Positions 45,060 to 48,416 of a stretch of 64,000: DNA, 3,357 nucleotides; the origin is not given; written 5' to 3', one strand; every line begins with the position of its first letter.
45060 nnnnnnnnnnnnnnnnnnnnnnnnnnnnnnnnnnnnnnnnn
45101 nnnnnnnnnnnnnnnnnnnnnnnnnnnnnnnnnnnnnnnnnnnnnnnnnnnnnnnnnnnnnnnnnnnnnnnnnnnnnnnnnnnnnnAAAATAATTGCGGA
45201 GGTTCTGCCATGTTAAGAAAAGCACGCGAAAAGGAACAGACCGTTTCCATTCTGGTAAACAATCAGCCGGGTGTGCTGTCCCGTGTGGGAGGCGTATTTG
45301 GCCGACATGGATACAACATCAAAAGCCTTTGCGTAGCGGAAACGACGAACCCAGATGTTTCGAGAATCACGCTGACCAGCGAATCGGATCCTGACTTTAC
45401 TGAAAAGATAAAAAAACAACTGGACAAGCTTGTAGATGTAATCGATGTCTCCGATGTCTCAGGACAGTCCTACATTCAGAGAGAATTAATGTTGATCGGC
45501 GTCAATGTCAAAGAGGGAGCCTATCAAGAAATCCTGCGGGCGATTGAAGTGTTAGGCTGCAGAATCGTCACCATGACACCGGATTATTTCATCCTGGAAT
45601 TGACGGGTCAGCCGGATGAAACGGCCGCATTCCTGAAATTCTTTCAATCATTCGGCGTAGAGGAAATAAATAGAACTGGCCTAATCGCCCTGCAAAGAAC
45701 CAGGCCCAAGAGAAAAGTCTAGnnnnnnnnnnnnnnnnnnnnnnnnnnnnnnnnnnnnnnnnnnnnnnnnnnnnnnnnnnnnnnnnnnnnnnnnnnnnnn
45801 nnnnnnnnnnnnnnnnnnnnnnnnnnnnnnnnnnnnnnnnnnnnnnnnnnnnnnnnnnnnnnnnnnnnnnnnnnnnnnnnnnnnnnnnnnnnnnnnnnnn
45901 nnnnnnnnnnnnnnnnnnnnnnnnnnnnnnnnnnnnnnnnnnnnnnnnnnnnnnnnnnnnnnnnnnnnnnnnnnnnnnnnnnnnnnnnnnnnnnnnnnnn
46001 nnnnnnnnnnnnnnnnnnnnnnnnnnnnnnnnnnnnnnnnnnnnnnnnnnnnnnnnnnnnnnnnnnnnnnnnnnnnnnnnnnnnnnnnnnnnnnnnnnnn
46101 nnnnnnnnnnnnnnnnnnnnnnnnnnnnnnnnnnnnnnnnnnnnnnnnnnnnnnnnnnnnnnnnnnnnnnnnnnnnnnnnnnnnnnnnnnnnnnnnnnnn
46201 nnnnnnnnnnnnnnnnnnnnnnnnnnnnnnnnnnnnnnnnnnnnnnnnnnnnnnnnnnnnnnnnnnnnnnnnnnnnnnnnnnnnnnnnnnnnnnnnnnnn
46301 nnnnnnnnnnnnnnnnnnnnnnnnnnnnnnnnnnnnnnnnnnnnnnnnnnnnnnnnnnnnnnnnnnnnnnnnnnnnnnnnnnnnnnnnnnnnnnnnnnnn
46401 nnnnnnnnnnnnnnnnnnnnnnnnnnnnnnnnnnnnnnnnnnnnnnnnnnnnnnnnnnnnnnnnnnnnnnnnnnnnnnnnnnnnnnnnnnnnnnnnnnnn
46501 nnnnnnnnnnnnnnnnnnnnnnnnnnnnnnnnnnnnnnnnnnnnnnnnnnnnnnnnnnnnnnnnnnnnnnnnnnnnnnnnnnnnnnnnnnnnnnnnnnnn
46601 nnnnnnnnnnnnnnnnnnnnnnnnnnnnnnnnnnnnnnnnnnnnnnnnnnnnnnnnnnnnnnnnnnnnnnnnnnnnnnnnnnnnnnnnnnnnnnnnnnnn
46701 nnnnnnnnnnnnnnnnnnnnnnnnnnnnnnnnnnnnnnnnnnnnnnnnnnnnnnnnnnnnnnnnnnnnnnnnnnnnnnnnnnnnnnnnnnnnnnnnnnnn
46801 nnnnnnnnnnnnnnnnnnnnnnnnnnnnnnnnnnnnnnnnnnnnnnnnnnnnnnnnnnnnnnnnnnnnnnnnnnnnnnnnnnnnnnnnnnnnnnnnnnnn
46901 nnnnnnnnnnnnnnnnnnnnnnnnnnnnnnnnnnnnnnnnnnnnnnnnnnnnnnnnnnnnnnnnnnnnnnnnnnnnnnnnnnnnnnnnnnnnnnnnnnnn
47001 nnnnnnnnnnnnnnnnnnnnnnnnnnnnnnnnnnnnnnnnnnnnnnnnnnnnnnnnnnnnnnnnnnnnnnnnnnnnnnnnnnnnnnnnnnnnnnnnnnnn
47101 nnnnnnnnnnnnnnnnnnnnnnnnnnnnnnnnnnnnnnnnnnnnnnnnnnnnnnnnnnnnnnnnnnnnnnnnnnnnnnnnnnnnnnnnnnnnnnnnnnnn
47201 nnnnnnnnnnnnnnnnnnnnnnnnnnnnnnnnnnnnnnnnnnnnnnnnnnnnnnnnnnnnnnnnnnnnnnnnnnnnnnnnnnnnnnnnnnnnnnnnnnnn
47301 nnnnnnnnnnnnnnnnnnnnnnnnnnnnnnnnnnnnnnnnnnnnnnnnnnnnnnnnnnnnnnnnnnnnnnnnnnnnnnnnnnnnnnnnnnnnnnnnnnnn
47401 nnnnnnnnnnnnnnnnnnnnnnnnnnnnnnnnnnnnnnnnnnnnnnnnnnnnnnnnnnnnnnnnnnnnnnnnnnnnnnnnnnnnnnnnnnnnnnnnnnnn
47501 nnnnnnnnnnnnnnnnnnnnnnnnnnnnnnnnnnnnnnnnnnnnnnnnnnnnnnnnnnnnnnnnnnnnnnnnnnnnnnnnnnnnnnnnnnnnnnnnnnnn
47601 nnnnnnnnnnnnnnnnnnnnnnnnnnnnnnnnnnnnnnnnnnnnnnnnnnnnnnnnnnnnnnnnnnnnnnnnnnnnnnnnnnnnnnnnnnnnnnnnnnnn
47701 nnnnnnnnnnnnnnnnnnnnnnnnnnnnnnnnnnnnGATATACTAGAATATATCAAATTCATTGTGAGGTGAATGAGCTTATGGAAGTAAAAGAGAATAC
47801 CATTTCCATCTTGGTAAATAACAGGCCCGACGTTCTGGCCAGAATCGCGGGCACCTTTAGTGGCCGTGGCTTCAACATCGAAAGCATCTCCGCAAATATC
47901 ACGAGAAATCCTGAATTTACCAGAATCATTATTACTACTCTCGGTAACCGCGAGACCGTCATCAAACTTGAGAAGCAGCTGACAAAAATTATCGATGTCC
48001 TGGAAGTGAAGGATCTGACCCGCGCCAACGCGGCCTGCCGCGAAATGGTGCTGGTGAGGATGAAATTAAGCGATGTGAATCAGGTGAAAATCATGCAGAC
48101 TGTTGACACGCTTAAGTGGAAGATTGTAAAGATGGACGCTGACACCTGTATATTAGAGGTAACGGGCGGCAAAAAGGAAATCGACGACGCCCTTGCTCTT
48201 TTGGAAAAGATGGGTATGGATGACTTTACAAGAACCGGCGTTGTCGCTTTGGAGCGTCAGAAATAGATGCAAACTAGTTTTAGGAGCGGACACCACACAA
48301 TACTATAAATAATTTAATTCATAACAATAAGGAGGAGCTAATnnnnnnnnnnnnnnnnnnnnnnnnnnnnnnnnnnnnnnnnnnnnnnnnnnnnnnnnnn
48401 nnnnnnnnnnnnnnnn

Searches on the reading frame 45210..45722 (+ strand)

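Call 9: search_protein_families(library=ncbifam, proteins=[window:45210-45722:+])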
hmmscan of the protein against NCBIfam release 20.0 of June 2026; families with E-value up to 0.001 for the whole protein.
window:45210-45722:+ (170 aa): 7 families
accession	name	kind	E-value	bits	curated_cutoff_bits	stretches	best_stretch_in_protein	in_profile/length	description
NF008864.0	PRK11895.1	equivalog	2e-50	170.6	119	1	9-165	3-159/164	acetolactate synthase small subunit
TIGR00119.1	acolac_sm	equivalog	2.2e-48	164.2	56.9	1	9-164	2-157/158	acetolactate synthase small subunit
NF005233.0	PRK06737.1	equivalog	3.3e-12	46.3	102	1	10-81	3-74/76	ACT domain-containing protein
NF006036.0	PRK08178.1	equivalog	5.3e-12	45.6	128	1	6-84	11-88/102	acetolactate synthase small subunit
NF008362.0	PRK11152.1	equivalog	6.5e-08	32.4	68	1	10-81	4-74/85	acetolactate synthase 2 small subunit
NF010078.0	PRK13562.1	equivalog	1.4e-05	25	96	1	10-81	3-75/84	ACT domain-containing protein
TIGR01327.1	PGDH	equivalog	6.3e-05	21.9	454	1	9-82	451-522/525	phosphoglycerate dehydrogenase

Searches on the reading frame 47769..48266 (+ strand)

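Call 9: search_protein_families(library=ncbifam, proteins=[window:47769-48266:+])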
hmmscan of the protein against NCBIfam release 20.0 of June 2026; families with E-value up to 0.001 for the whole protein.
window:47769-48266:+ (165 aa): 6 families
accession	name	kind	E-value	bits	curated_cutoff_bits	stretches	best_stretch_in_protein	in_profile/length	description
NF008864.0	PRK11895.1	equivalog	2e-42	144.6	119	1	9-164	3-158/164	acetolactate synthase small subunit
TIGR00119.1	acolac_sm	equivalog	1e-37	129.5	56.9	1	9-164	2-157/158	acetolactate synthase small subunit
NF005233.0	PRK06737.1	equivalog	3.1e-10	40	102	1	10-83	3-76/76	ACT domain-containing protein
NF008362.0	PRK11152.1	equivalog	2.4e-09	37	68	1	9-86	3-79/85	acetolactate synthase 2 small subunit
NF006036.0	PRK08178.1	equivalog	3e-08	33.6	128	1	10-84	15-88/102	acetolactate synthase small subunit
NF006352.0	PRK08577.1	equivalog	0.00014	21.9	140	1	11-81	58-130/136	hypothetical protein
